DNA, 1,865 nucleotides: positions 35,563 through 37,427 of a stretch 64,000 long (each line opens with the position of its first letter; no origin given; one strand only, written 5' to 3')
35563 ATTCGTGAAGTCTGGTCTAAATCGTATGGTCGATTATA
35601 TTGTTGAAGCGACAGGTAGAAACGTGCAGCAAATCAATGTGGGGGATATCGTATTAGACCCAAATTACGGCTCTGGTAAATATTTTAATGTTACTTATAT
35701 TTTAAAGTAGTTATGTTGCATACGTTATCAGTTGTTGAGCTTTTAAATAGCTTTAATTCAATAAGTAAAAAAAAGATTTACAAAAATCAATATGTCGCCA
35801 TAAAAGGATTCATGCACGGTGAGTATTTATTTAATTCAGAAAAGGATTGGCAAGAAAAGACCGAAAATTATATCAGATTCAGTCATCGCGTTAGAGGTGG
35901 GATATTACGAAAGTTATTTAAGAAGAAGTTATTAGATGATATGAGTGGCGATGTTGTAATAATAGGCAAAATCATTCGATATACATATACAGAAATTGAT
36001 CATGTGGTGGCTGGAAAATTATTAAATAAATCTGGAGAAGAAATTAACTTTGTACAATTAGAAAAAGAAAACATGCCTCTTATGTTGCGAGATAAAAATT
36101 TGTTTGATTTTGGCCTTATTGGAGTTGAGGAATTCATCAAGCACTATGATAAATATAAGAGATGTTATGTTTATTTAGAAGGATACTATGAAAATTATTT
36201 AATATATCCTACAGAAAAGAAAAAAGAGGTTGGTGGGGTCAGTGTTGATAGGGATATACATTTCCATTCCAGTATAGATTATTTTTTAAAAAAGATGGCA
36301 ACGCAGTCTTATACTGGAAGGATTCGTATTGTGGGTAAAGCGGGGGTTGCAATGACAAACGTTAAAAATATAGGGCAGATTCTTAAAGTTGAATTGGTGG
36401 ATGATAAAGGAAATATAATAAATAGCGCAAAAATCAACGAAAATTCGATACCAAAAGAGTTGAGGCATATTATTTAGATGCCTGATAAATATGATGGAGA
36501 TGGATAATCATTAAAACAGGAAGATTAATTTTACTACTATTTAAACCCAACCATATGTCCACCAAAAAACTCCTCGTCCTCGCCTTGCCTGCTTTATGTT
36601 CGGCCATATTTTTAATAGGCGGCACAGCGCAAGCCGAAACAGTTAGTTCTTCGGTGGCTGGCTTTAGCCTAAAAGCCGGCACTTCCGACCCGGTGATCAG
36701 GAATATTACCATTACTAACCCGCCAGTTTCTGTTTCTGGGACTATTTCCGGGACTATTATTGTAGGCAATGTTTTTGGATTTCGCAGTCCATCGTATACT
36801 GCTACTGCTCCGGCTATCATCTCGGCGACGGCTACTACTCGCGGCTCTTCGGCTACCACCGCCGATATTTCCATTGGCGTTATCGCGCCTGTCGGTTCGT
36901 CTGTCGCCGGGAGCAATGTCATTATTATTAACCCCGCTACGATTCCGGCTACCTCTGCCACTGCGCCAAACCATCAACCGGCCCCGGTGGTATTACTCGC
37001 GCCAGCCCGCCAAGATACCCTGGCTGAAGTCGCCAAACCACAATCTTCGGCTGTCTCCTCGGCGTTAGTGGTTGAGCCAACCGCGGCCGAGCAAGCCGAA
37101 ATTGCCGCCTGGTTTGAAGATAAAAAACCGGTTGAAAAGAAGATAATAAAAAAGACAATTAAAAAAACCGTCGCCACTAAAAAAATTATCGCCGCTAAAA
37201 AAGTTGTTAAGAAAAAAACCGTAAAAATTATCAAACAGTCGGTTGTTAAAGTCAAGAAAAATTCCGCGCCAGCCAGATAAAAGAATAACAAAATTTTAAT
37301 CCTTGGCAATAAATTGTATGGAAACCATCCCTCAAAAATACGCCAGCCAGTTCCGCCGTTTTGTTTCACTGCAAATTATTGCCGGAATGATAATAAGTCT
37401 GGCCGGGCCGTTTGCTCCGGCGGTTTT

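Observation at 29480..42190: Accessory surface-protein island with two giant secreted proteins and AT-rich cargo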

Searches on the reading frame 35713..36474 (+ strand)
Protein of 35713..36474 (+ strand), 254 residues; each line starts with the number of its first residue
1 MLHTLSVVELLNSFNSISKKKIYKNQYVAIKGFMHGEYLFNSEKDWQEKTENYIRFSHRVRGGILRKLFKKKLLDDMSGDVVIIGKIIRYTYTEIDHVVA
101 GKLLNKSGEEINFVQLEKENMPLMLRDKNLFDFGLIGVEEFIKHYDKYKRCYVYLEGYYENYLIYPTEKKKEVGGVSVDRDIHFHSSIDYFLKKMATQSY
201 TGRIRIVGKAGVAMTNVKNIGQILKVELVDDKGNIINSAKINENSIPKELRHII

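Call 6: search_protein_families(library=pfam, proteins=[window:35713-36474:+], max_evalue=0.1)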
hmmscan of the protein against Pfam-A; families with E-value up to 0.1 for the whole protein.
window:35713-36474:+ (254 aa): 2 families
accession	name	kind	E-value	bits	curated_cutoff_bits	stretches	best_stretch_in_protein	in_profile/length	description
PF21211.3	FkbH_N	-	0.0094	16.3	27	1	83-136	96-151/192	FkbH, N-terminal domain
PF19058.5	DUF5754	-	0.019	15.4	27.4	1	124-150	16-42/49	Family of unknown function (DUF5754)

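Call 7: search_protein_families(library=ncbifam, proteins=[window:35713-36474:+], max_evalue=0.1)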
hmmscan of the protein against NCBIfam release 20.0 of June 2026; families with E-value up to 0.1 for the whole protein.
window:35713-36474:+ (254 aa): 0 families

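Call 78: search_protein_families(library=phrogs, proteins=[window:35713-36474:+], max_evalue=0.01)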
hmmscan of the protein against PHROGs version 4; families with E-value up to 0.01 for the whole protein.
window:35713-36474:+ (254 aa): 0 families

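Call 83: find_homologous_proteins(query=window:35713-36474:+)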
Query window:35713-36474:+ (254 aa): 1 proteins with E <= 0.001 among 447 candidates.
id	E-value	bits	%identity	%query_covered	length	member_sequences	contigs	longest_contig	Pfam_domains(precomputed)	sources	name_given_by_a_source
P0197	3.6e-162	556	100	100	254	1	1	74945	-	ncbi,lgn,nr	ncbi:MAG: hypothetical protein Q7K39_00695 [Candidatus Magasanikbacteria bacterium]|nr:hypothetical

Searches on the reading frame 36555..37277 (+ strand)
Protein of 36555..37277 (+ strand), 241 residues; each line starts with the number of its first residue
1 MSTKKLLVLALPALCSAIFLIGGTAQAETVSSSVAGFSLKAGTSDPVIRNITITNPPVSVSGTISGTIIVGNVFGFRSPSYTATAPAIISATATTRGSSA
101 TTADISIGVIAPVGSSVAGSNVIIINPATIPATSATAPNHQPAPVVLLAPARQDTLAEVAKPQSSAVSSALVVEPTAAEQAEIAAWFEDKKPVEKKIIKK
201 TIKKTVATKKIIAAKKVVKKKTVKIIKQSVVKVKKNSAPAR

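Call 6: search_protein_families(library=pfam, proteins=[window:36555-37277:+], max_evalue=0.1)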
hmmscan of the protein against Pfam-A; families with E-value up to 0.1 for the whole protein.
window:36555-37277:+ (241 aa): 1 family
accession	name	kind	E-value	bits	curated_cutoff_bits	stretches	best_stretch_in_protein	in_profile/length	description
PF01613.24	Flavin_Reduct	-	0.022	15.3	27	1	126-195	18-82/153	Flavin reductase like domain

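Call 7: search_protein_families(library=ncbifam, proteins=[window:36555-37277:+], max_evalue=0.1)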
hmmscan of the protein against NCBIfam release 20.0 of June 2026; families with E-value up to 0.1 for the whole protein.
window:36555-37277:+ (241 aa): 0 families

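Call 59: search_protein_families(library=pfam, proteins=[window:36555-37277:+], max_evalue=0.01)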
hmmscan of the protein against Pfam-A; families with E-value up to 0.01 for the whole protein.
window:36555-37277:+ (241 aa): 0 families

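Call 78: search_protein_families(library=phrogs, proteins=[window:36555-37277:+], max_evalue=0.01)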
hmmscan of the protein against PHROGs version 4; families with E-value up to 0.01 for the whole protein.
window:36555-37277:+ (241 aa): 0 families
